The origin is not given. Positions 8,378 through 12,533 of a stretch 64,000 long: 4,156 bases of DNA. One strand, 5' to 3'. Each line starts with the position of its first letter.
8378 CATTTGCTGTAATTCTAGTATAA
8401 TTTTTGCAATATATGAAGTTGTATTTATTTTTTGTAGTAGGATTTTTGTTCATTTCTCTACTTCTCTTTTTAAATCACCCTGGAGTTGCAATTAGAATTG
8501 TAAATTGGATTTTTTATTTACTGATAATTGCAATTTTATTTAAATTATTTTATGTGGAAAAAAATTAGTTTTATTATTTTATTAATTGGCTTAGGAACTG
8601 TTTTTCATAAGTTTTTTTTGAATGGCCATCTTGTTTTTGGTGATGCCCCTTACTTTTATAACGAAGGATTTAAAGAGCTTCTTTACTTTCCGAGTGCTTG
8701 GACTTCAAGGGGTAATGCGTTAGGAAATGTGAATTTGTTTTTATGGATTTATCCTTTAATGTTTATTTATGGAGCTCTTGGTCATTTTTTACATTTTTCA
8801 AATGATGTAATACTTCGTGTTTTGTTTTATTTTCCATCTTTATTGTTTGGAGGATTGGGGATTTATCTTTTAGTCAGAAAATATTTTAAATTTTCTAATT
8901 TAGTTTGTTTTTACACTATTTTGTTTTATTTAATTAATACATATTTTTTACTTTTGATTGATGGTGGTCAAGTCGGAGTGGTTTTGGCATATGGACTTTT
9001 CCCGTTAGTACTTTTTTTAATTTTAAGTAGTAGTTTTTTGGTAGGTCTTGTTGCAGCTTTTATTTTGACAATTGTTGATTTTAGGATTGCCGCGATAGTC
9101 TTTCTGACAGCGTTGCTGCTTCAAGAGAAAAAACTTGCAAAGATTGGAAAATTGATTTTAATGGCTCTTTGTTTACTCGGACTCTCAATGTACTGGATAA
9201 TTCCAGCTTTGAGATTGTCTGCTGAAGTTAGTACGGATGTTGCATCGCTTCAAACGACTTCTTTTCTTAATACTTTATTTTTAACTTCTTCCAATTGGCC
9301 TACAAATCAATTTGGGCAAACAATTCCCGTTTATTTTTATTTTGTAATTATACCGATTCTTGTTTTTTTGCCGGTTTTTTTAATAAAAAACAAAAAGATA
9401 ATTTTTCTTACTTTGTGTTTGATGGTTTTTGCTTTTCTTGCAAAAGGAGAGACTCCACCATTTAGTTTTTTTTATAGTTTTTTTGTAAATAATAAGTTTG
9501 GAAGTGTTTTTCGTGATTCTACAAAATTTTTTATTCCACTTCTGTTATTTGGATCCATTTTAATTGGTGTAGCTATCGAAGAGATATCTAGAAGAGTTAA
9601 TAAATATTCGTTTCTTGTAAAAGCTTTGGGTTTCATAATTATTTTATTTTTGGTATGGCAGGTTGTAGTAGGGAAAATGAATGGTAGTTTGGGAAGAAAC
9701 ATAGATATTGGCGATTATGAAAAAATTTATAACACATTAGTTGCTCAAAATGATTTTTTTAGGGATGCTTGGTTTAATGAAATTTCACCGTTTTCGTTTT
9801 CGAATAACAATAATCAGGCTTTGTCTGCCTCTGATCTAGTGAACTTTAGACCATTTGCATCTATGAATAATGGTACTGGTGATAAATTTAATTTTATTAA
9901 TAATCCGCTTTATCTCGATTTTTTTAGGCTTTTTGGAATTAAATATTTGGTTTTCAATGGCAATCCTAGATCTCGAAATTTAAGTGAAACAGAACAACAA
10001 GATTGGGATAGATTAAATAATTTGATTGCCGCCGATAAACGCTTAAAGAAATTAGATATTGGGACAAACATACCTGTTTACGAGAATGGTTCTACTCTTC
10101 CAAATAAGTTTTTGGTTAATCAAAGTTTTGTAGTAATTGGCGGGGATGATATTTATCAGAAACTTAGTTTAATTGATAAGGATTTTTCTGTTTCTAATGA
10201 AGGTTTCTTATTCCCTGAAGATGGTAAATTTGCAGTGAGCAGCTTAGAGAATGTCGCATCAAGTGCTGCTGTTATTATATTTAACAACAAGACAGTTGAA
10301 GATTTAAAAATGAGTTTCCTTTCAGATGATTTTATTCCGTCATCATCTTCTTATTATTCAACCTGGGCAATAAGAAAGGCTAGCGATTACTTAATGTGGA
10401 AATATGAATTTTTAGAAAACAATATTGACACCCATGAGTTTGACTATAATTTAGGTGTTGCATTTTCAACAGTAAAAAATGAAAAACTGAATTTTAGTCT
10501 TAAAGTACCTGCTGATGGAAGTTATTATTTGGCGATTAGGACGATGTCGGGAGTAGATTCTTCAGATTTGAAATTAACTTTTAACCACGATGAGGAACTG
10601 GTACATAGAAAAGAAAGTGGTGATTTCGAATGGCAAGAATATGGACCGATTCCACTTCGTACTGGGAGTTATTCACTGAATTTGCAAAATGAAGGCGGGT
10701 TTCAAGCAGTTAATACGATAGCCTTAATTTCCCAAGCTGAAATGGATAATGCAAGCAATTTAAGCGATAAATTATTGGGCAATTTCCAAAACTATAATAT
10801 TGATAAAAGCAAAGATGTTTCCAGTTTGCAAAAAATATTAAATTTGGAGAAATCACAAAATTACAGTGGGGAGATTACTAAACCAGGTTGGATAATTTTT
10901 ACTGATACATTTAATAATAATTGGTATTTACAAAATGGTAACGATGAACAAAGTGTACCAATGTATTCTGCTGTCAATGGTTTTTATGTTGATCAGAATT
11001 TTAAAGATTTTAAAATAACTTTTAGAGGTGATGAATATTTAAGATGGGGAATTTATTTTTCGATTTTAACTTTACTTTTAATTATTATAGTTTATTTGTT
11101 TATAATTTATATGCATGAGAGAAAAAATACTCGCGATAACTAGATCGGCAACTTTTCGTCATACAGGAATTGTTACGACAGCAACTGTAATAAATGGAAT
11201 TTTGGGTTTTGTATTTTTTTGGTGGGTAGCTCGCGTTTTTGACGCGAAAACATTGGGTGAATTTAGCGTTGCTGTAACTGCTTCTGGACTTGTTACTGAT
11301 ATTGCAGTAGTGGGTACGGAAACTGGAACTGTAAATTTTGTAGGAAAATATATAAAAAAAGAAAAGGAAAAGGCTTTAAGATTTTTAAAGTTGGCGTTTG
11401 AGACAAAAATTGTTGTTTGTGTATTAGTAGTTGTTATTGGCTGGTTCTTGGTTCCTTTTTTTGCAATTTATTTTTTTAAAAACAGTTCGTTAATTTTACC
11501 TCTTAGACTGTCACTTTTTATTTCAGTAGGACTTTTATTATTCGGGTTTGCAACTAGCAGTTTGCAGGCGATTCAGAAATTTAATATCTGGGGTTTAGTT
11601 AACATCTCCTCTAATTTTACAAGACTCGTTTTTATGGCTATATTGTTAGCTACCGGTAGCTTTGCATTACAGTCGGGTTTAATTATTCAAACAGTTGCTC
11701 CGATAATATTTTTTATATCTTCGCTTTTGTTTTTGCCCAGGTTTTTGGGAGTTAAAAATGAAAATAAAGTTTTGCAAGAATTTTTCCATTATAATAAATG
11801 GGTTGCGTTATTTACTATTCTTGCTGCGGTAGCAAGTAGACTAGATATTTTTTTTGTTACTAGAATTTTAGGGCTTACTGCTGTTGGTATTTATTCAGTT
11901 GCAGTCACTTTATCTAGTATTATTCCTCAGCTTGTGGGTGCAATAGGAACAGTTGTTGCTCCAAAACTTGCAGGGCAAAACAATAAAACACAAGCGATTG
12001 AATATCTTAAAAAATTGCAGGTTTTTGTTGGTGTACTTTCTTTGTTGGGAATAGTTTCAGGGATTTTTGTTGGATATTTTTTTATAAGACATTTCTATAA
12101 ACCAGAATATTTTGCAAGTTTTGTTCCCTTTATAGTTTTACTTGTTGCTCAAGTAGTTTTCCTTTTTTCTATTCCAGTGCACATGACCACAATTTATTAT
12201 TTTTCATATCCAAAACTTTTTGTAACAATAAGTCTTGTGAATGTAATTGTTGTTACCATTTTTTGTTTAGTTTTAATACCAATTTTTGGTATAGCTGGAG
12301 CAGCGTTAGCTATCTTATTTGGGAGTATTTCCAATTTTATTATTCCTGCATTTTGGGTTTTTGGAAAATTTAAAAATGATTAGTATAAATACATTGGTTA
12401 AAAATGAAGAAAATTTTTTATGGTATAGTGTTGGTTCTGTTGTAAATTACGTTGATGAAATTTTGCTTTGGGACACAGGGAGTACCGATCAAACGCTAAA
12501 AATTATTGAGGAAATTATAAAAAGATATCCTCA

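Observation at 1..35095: Very large surface-glycan locus with seven GT-C-type membrane glycosyltransferase paralogs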

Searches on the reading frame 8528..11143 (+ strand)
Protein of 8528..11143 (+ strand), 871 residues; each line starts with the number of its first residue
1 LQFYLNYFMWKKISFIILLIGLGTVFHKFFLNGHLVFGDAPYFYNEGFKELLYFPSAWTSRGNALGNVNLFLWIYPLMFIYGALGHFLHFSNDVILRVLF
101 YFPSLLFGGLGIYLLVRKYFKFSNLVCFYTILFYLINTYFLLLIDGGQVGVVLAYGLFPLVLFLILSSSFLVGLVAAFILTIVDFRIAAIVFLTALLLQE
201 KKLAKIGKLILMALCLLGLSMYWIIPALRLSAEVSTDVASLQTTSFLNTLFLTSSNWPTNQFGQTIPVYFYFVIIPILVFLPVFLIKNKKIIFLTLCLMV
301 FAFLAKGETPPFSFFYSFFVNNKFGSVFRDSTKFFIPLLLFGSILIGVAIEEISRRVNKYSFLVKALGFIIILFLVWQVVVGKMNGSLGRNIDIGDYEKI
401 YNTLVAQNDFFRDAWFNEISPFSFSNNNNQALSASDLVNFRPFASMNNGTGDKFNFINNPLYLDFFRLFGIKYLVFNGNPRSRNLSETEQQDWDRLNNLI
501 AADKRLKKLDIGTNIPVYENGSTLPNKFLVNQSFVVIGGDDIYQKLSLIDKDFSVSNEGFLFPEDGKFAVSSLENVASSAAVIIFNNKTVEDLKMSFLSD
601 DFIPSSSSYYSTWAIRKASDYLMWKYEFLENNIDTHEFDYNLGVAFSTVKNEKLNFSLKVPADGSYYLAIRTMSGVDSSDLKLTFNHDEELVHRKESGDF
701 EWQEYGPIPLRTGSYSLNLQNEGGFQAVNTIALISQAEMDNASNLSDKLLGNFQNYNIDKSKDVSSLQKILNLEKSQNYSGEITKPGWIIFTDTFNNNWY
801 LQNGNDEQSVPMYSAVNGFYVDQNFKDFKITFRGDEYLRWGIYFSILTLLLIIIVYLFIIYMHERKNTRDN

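Call 4: search_protein_families(library=pfam, proteins=[window:8528-11143:+], max_evalue=0.01)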
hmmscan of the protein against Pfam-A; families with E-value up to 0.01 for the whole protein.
window:8528-11143:+ (871 aa): 0 families

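Call 8: search_protein_families(library=ncbifam, proteins=[window:8528-11143:+], max_evalue=0.1)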
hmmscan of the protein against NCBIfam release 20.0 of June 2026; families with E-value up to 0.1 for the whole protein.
window:8528-11143:+ (871 aa): 2 families
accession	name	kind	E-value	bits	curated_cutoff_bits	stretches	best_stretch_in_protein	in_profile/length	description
NF053599.1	transp_MmpA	equivalog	3.1e-07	29.4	210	2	284-372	268-359/543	MmpA family trehalose lipid delivery protein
NF006750.0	PRK09272.1-3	equivalog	0.015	15.6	101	1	340-388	8-55/112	hypothetical protein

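Call 12: search_solved_structures(query=window:8528-11143:+, max_evalue=1)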
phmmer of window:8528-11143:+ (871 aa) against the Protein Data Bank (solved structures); distinct sequences matched with E-value up to 1: 0.

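Call 14: find_homologous_proteins(query=window:8528-11143:+, max_evalue=0.001)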
Query window:8528-11143:+ (871 aa): 189 proteins with E <= 0.001 among 8000 candidates; the best 120 are listed.
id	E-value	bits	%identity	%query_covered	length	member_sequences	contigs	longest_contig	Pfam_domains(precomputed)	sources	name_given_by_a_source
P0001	0.0e+0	1926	100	99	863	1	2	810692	-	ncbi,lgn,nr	ncbi:MAG TPA: hypothetical protein VG895_03030 [Patescibacteria group bacterium]|nr:hypothetical pro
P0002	0.0e+0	1059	56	97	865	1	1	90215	-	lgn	-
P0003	0.0e+0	1053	57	94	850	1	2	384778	-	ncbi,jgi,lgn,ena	-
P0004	0.0e+0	1046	56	98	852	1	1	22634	-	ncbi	ncbi:hypothetical protein BH10PAT1_BH10PAT1_3010 [soil metagenome]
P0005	0.0e+0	1027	56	98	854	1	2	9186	-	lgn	-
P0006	0.0e+0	1013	55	97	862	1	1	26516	-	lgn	-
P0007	1.1e-297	1008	54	97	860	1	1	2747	-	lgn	-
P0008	1.0e-295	1002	53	98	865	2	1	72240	-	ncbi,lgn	-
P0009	3.3e-292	990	53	96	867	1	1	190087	-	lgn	-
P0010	8.1e-285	966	52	97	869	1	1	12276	-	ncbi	-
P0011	1.4e-276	938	53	97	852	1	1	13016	-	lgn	-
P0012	1.3e-275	935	52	96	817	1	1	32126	-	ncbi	-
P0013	2.5e-273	928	52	98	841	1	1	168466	-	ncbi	-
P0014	7.9e-273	926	50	99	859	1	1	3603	-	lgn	-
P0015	3.9e-272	924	52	97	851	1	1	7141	-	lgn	-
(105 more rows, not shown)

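Call 31: predict_structure(alignment_id=A1)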
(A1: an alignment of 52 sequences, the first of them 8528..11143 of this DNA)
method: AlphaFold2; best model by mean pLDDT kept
length: 871 residues; sequences in the alignment: 52
mean_pLDDT: 90.7   pTM: 0.88
mean pLDDT of the five models: 90.7, 88.2, 88.1, 86.9, 85.8
residues with pLDDT >= 90: 621; 70-90: 221; 50-70: 22; < 50: 7
segments of 3 or more residues with pLDDT < 50: 234-240
pLDDT, mean of each block of 10 residues (from residue 1): 75 90 92 81 86 91 87 93 94 93 97 96 96 96 92 97 92 97 96 92 86 97 93 49 81 88 82 96 94 96 91 85 78 96 98 94 94 94 86 84 88 86 75 91 85 87 94 89 79 91 94 93 92 94 93 90 95 92 96 96 95 94 92 92 96 97 97 92 95 87 95 97 96 97 97 95 92 77 83 94 88 96 86 95 97 94 86 62
secondary structure, 60 per line:
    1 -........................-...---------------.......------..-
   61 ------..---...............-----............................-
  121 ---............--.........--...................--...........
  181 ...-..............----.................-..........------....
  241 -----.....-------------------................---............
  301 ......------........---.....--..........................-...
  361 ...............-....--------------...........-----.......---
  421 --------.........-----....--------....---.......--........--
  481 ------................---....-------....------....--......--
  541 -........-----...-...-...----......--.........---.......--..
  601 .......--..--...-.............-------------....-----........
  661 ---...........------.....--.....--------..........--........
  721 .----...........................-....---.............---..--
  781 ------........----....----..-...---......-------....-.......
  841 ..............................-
elements in order (helices of 4 or more, strands of 3 or more residues): H2-25 H45-51 H72-86 H92-119 H124-135 H138-146 H149-167 H170-183 H185-198 H203-219 H221-230 H237-240 H246-250 H270-285 H289-306 H313-320 H324-328 H331-356 H358-375 H377-380 H395-405 E411-417 E429-433 H434-437 H443-446 H455-458 H462-468 E471-478 H487-502 E506-509 E517-520 E527-530 E533-538 H542-549 E559-561 H570-575 E581-586 H590-596 E602-604 E614-616 H618-630 E644-647 E653-660 E664-674 E681-685 E688-692 E701-710 E713-721 E726-735 H736-752 E754-757 H761-773 E787-794 E799-802 E810-812 E816-821 E829-832 H834-870

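Call 34: fold_search(model_id=the predicted structure, library=pdb)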
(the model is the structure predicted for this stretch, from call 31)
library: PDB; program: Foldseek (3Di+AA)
matches with E <= 10: 1521; with E <= 0.001: 40
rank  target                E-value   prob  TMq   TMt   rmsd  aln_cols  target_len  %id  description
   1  6w98_A                5.8e-10  1.00  0.45  0.31  11.1       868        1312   12  Single-Particle Cryo-EM Structure of Arabinofuranosyltransferase AftD from Mycobacteria (released 2020-05-13)
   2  6wby                  2.8e-09  1.00  0.43  0.32  11.4       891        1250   12  Single-Particle Cryo-EM Structure of Arabinofuranosyltransferase AftD from Mycobacteria, Mutant R1389S Class 2 (released 2020-05-13)
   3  6wbx                  3.5e-08  1.00  0.37  0.27  13.3       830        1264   12  Single-Particle Cryo-EM Structure of Arabinofuranosyltransferase AftD from Mycobacteria, Mutant R1389S Class 1 (released 2020-05-13)
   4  3wnk                  6.1e-06  1.00  0.12  0.14  19.0       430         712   10  Crystal Structure of Bacillus circulans T-3040 cycloisomaltooligosaccharide glucanotransferase (released 2014-02-05)
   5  3wnp_A                7.8e-06  1.00  0.12  0.14  19.3       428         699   10  D308A, F268V, D469Y, A513V, and Y515S quintuple mutant of Bacillus circulans T-3040 cycloisomaltooligosaccharide gluca (released 2014-02-05)
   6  5x7g                  1.4e-05  1.00  0.12  0.15  22.2       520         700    9  Crystal Structure of Paenibacillus sp. 598K cycloisomaltooligosaccharide glucanotransferase (released 2017-04-26)
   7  3wno_A                2.9e-05  1.00  0.12  0.15  16.4       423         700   10  D308A mutant of Bacillus circulans T-3040 cycloisomaltooligosaccharide glucanotransferase complexed with cycloisomalto (released 2014-02-05)
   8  3wnn_B                2.9e-05  1.00  0.12  0.15  17.6       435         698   10  D308A mutant of Bacillus circulans T-3040 cycloisomaltooligosaccharide glucanotransferase complexed with isomaltooctao (released 2014-02-05)
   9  3wnl_A                2.9e-05  1.00  0.11  0.14  19.2       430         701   10  D308A mutant of Bacillus circulans T-3040 cycloisomaltooligosaccharide glucanotransferase complexed with isomaltohexao (released 2014-02-05)
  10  8j3x_A                5.7e-05  1.00  0.12  0.25   3.6       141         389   19  Crystal structure of CBM6E from Saccharophagus degradans (released 2024-04-24)
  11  8j3x_B                9.1e-05  1.00  0.12  0.26   4.1       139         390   17  Crystal structure of CBM6E from Saccharophagus degradans (released 2024-04-24)
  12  8j3y_A                1.3e-04  1.00  0.12  0.27   2.6       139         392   17  Crystal structure of CBM6E E168Q in complex with oligosaccharides (released 2024-04-24)
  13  9h9a                  2.7e-04  1.00  0.12  0.09  19.9       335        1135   12  native structure of the full-length pesticidal protein Cry8Ba2, from crystals formed in vivo (form 1) (released 2025-12-03)
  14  8hhe_A                2.7e-04  1.00  0.11  0.14  14.7       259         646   10  Crystal structure of Cry5B from Bacillus thuringiensis at 4.5 A resolution (released 2022-12-07)
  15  7ehg_E                2.8e-04  1.00  0.12  0.65   4.0       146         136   16  Crystal Structure of MiXBM (released 2022-03-30)
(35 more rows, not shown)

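Call 46: find_related_loci(query=A1, collection=genome_contigs, flank=10000)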
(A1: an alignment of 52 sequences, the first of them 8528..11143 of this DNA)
Query A1 (871 aa) in genome_contigs; peptide patterns used: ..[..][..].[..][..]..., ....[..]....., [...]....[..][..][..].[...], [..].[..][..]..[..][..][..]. (x = any residue, [..] = any of these).
120 stretches matched a pattern; 63 encode a relative of the query (tblastn E <= 1e-3); 63 distinct loci.
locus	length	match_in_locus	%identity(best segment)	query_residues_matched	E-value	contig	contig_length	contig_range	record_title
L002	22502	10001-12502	45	11-868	0e+0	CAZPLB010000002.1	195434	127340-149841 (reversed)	MAG TPA_asm: uncultured Gammaproteobacteria bacterium isolate SRP200132_co2_495 genome assembly, contig: NODE_9_length_1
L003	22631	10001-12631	44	3-866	0e+0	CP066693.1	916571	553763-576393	MAG: Candidatus Woesebacteria bacterium isolate NC_groundwater_896_Pr1_S2p5_35_35 chromosome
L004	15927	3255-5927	40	16-865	0e+0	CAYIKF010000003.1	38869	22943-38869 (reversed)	MAG TPA_asm: uncultured Gammaproteobacteria bacterium isolate ERP119705_co21_379 genome assembly, contig: NODE_1170_leng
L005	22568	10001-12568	38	18-857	0e+0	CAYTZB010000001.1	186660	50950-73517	MAG TPA_asm: uncultured Gammaproteobacteria bacterium isolate binchicken_co134_900 genome assembly, contig: NODE_177_len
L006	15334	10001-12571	41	18-856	0e+0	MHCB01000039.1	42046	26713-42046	MAG: Candidatus Blackburnbacteria bacterium RIFCSPHIGHO2_12_FULL_44_25 rifcsphigho2_12_scaffold_911, whole genome shotgu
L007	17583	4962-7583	39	18-867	0e+0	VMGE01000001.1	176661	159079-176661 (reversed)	MAG: Microgenomates group bacterium Gr01-1014_5 G01um10145_scaffold_13, whole genome shotgun sequence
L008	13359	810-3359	39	11-859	5e-177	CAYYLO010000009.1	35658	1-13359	MAG TPA_asm: uncultured Gammaproteobacteria bacterium isolate binchicken_co144_799 genome assembly, contig: NODE_2485_le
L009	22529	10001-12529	40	11-857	2e-175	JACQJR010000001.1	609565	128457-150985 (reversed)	MAG: Candidatus Microgenomates bacterium isolate NC_groundwater_1156_Ag_S-0.1um_40_307 S_p1_S3_coassembly_k141_153347, w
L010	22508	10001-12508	39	25-858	4e-175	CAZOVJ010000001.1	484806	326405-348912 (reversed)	MAG TPA_asm: uncultured Gammaproteobacteria bacterium isolate SRP068000_co4_46 genome assembly, contig: NODE_3_length_48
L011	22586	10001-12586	39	17-852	0e+0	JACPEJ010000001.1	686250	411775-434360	MAG: Candidatus Blackburnbacteria bacterium isolate NC_groundwater_332_Ag_B-0.1um_41_18 GD18-4_B1_scaffold_152758, whole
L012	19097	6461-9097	39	8-858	2e-173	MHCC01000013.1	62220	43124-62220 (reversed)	MAG: Candidatus Blackburnbacteria bacterium RIFCSPLOWO2_01_FULL_40_20 rifcsplowo2_01_scaffold_402, whole genome shotgun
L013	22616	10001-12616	40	17-868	0e+0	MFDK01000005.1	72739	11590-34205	MAG: Candidatus Daviesbacteria bacterium RIFCSPLOWO2_01_FULL_37_10 rifcsplowo2_01_scaffold_1312, whole genome shotgun se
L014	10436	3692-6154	39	15-858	4e-172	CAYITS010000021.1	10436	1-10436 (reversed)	MAG TPA_asm: uncultured Gammaproteobacteria bacterium isolate ERP119705_co3_637 genome assembly, contig: NODE_7817_lengt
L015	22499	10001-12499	39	15-859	8e-170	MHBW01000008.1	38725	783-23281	MAG: Candidatus Blackburnbacteria bacterium RIFCSPHIGHO2_01_FULL_43_15b rifcsphigho2_01_scaffold_1590, whole genome shot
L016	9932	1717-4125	37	13-867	5e-164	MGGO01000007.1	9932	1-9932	MAG: Candidatus Woesebacteria bacterium RIFCSPHIGHO2_01_FULL_44_10 rifcsphigho2_01_scaffold_18461, whole genome shotgun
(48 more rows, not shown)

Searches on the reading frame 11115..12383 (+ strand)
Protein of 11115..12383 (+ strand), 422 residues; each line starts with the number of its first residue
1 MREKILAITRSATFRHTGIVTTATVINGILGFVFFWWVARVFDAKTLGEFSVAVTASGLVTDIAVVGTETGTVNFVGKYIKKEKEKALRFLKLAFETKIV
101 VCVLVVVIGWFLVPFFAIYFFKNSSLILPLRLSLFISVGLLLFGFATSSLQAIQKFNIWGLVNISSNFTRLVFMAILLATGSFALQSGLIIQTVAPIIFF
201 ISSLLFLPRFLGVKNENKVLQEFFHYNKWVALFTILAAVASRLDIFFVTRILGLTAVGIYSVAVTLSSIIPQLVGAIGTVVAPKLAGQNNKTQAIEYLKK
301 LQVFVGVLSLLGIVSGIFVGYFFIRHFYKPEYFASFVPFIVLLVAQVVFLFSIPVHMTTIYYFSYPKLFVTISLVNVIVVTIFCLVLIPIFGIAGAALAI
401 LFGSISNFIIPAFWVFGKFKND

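Call 4: search_protein_families(library=pfam, proteins=[window:11115-12383:+], max_evalue=0.01)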
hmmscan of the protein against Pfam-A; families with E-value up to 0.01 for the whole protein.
window:11115-12383:+ (422 aa): 2 families
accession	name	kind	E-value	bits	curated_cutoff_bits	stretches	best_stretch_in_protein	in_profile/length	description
PF01943.22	Polysacc_synt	-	4.1e-15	56.4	28.2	1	16-284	4-269/274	Polysaccharide biosynthesis protein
PF13440.11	Polysacc_synt_3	-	2.3e-12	47.2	23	1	59-328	19-284/293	Polysaccharide biosynthesis protein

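Call 43: search_protein_families(library=ncbifam, proteins=[window:11115-12383:+], max_evalue=0.001)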
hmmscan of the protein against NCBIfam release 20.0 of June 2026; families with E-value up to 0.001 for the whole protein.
window:11115-12383:+ (422 aa): 2 families
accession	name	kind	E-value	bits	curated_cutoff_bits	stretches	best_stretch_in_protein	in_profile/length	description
TIGR02900.1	spore_V_B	equivalog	3.5e-05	22.8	372.3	1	14-231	2-221/488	stage V sporulation protein B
NF050818.1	PolSacchBiosHfsF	equivalog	0.00045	19.4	700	0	23-268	12-251/468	polysaccharide biosynthesis protein HfsF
